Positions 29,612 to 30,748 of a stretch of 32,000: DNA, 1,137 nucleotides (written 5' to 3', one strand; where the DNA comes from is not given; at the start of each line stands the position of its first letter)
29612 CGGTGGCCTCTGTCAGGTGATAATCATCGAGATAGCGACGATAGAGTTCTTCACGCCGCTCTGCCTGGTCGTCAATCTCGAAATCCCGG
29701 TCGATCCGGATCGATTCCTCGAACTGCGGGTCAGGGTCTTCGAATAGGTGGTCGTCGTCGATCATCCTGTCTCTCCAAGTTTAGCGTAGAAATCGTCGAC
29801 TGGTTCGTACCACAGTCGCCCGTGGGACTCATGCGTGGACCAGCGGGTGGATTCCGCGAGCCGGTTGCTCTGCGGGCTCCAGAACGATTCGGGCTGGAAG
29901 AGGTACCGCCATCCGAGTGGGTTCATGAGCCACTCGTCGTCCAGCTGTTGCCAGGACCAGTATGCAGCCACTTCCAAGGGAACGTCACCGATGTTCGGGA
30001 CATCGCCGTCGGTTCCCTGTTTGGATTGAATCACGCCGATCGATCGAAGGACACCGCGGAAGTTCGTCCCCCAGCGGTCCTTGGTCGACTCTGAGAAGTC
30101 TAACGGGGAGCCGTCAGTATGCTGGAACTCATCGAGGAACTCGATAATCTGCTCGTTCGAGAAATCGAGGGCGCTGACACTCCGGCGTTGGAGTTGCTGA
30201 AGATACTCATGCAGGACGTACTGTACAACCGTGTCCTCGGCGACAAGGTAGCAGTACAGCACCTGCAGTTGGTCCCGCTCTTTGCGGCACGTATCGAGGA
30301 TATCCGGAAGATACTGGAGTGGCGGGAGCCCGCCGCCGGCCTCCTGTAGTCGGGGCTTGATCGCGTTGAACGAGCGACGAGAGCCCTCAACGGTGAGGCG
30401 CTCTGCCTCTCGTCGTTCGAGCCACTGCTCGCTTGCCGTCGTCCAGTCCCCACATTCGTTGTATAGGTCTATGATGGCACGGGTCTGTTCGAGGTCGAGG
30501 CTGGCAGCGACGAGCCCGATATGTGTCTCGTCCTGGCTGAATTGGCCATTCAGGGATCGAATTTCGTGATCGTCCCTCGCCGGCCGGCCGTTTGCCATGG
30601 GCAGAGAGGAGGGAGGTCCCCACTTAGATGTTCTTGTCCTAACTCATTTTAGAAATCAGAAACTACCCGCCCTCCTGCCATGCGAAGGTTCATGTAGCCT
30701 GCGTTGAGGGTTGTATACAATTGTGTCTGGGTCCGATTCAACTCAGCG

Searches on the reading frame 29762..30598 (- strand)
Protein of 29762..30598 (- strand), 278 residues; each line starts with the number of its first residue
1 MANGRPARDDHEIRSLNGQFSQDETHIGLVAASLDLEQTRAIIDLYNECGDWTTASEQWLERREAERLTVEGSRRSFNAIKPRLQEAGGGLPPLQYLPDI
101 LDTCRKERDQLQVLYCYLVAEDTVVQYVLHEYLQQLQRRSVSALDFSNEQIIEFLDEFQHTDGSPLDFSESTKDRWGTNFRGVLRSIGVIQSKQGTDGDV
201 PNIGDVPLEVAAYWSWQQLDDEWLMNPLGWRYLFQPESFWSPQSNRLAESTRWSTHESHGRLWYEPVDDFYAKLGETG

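Call 32: search_protein_families(library=pfam, proteins=[window:29762-30598:-], max_evalue=0.001)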
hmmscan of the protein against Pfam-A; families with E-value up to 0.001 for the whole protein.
window:29762-30598:- (278 aa): 1 family
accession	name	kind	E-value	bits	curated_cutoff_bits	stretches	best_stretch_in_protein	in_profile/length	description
PF08849.17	BrxA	-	0.00086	19.5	23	0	28-193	6-162/184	BrxA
